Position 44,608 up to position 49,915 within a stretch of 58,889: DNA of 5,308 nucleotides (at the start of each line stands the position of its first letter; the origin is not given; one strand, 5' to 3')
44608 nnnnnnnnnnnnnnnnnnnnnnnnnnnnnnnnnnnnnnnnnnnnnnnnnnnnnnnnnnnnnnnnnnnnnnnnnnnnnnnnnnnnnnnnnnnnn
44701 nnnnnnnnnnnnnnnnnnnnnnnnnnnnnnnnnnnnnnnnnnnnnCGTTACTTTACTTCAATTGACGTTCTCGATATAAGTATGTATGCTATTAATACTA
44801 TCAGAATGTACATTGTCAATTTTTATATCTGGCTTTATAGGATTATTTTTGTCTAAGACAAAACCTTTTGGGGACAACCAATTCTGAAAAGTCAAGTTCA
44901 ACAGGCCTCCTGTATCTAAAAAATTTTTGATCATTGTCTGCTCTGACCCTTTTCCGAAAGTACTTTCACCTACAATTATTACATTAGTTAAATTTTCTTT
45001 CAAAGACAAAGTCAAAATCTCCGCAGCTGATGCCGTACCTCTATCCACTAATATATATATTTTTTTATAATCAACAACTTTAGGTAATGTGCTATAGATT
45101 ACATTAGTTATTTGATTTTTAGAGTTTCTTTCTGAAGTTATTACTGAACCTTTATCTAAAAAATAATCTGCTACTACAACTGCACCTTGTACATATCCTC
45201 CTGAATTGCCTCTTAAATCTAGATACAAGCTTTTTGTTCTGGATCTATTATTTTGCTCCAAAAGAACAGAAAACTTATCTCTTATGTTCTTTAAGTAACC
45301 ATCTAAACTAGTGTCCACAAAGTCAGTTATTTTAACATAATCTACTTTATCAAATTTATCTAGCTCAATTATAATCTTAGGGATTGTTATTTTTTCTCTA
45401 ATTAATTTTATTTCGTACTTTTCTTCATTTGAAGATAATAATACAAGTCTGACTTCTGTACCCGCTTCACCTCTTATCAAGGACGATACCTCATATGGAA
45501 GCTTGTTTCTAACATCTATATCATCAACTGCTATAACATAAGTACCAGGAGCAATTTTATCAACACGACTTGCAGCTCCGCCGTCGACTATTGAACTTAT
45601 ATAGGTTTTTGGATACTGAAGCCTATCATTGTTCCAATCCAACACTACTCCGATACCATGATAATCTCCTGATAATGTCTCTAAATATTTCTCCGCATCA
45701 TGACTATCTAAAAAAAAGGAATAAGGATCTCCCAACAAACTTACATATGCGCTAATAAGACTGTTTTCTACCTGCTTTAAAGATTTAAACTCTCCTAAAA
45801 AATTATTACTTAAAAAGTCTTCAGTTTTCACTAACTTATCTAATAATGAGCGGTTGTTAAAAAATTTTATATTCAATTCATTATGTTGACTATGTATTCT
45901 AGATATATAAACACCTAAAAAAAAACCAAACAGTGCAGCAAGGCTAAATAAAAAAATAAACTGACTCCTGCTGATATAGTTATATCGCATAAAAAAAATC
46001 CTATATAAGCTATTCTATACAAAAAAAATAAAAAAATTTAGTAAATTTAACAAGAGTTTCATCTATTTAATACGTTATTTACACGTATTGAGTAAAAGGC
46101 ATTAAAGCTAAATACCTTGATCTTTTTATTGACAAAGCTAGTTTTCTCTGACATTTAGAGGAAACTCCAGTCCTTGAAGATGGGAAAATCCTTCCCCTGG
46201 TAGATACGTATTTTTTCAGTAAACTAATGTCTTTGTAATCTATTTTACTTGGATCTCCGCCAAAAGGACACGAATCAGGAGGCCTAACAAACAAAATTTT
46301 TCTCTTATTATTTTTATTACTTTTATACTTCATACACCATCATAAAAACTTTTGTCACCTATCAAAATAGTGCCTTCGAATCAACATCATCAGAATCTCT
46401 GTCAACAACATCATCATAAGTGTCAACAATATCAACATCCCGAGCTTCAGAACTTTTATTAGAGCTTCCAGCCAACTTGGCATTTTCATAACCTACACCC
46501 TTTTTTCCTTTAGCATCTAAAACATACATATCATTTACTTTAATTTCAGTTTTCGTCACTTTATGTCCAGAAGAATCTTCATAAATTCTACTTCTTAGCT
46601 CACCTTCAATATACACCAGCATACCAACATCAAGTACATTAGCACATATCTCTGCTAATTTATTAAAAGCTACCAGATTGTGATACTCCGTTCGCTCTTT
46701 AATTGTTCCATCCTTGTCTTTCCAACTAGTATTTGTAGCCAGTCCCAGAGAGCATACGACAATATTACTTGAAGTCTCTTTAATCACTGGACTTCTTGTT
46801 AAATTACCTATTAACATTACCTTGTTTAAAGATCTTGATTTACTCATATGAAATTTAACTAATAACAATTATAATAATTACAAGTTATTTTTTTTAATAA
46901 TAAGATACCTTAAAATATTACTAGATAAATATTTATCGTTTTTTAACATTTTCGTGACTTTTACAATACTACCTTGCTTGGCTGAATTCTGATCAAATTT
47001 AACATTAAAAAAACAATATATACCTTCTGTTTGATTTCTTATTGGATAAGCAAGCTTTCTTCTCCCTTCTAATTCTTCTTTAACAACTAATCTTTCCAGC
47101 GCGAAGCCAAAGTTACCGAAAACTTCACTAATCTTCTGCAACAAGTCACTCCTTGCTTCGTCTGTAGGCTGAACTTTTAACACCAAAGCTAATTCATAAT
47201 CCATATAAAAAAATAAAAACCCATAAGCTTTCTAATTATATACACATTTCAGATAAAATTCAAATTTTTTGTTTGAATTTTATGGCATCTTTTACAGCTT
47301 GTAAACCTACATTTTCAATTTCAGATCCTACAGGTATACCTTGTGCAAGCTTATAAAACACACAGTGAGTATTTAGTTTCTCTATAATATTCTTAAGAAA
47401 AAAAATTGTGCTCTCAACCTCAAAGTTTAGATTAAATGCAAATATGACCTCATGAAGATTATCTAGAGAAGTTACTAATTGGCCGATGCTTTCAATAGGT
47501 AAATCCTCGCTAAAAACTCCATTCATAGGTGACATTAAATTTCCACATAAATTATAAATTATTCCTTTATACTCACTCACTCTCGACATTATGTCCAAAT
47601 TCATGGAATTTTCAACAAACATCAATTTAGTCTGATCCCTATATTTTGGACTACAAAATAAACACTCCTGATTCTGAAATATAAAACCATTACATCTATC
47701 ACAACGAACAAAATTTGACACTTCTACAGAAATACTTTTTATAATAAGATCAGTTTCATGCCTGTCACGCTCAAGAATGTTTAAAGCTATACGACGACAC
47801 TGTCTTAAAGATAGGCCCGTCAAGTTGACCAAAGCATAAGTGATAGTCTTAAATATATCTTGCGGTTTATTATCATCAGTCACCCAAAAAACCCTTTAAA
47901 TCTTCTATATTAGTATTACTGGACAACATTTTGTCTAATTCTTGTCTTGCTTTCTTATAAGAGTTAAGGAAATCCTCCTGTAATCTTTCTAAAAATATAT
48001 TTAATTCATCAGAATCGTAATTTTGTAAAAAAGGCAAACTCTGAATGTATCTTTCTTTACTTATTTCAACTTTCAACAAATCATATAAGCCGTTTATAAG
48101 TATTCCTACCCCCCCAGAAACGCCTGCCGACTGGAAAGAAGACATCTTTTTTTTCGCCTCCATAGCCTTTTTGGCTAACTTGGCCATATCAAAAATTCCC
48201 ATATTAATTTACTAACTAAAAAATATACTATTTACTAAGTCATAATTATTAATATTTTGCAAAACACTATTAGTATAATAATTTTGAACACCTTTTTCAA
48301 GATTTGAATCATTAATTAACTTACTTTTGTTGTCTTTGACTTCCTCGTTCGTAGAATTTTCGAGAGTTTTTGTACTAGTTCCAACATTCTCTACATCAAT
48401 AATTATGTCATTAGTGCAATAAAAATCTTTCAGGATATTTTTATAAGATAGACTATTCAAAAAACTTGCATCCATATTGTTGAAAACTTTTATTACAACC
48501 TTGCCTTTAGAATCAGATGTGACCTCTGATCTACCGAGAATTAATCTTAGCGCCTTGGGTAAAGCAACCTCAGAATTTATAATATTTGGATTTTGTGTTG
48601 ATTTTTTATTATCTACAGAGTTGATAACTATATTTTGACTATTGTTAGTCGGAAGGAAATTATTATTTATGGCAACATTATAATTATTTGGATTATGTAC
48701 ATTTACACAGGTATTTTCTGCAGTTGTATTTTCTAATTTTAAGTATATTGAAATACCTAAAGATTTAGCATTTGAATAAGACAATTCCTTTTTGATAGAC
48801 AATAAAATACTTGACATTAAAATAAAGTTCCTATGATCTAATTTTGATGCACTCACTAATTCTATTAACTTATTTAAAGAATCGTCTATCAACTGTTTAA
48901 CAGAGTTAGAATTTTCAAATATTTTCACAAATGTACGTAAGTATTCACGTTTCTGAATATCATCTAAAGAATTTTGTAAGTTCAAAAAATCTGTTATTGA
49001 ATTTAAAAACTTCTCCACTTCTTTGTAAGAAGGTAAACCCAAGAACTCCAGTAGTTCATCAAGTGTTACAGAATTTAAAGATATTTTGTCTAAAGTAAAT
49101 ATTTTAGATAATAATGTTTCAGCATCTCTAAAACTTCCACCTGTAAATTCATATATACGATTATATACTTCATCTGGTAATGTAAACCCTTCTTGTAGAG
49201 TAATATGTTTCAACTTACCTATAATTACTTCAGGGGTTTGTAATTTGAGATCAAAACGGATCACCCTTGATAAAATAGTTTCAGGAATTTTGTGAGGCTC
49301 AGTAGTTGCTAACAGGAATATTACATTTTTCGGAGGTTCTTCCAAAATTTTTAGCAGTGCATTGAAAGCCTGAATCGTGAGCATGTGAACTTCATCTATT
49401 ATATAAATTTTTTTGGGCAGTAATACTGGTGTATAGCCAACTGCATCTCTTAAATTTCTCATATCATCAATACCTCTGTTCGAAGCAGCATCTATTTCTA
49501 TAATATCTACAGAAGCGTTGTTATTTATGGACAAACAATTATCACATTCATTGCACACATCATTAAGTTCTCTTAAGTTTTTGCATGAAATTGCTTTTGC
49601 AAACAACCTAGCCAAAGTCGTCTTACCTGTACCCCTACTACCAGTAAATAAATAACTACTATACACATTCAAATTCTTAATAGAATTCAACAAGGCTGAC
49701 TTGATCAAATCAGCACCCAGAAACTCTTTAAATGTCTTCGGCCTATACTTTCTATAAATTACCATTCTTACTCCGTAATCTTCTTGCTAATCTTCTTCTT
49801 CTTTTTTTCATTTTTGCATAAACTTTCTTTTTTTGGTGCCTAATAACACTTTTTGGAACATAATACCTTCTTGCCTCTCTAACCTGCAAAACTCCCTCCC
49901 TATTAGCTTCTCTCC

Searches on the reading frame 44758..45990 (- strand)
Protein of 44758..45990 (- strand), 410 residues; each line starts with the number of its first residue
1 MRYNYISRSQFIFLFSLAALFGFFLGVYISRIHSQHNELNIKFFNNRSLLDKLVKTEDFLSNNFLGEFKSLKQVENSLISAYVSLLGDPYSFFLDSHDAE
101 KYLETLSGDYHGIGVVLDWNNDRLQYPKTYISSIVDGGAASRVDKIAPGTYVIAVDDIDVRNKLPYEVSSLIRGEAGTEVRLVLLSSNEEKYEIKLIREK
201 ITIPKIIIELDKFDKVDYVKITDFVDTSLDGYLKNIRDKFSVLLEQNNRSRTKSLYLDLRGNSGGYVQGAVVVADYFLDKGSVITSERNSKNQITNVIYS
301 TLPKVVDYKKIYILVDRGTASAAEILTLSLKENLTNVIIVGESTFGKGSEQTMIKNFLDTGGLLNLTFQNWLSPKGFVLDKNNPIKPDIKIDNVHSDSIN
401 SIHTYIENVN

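Call 89: search_protein_families(library=pfam, proteins=[window:44758-45990:-], max_evalue=0.001)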
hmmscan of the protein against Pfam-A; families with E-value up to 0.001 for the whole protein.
window:44758-45990:- (410 aa): 4 families
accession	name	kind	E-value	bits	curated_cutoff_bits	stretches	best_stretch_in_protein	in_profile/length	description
PF03572.23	Peptidase_S41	-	7.1e-29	101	24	1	216-391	2-165/165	Peptidase family S41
PF17820.7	PDZ_6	-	0.0006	19.9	27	1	130-184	1-52/54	PDZ domain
PF00595.29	PDZ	-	0.00092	20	23.2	0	111-184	10-80/81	PDZ domain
PF22694.1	CtpB_N-like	-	0.00099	20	27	0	47-96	35-83/85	Activating protease CtpB N-terminal domain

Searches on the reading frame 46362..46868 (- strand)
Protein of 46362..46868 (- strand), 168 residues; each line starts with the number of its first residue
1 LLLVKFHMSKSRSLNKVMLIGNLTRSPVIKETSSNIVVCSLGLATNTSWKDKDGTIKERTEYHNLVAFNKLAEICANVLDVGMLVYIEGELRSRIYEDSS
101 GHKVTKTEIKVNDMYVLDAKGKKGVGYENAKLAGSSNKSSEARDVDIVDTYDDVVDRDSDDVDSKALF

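Call 89: search_protein_families(library=pfam, proteins=[window:46362-46868:-], max_evalue=0.001)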
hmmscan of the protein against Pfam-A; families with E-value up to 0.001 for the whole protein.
window:46362-46868:- (168 aa): 2 families
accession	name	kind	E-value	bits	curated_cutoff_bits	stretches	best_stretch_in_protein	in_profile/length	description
PF00436.31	SSB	-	1.5e-29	102.5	26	1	14-116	1-103/104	Single-strand binding protein family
PF01336.31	tRNA_anti-codon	-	0.00016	22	27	1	55-117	21-75/75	OB-fold nucleic acid binding domain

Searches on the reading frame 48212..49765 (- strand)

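Call 89: search_protein_families(library=pfam, proteins=[window:48212-49765:-], max_evalue=0.001)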
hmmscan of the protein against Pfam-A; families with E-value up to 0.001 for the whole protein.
window:48212-49765:- (517 aa): 8 families
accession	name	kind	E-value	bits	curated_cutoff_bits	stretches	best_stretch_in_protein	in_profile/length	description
PF13177.12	DNA_pol3_delta2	-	8.4e-38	130.3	27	1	22-174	6-158/161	DNA polymerase III, delta subunit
PF00004.35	AAA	-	6e-13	49.8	21.2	1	39-176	2-128/131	ATPase family associated with various cellular activities (AAA)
PF13173.12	AAA_14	-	1.4e-06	28.7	27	1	38-150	5-93/129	AAA domain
PF07728.20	AAA_5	-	1.8e-06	28.4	22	1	39-143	3-92/139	AAA domain (dynein-related subfamily)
PF13401.12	AAA_22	-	1.9e-06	28.6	27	1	38-155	8-123/130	AAA domain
PF05496.18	RuvB_N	-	0.00019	21.7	27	0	8-62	2-60/159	Holliday junction DNA helicase RuvB P-loop domain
PF13604.12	AAA_30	-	0.00039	20.6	27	0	39-150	22-121/191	AAA domain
PF06068.19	TIP49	-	0.00062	19.5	23.8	0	121-154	278-310/347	TIP49 P-loop domain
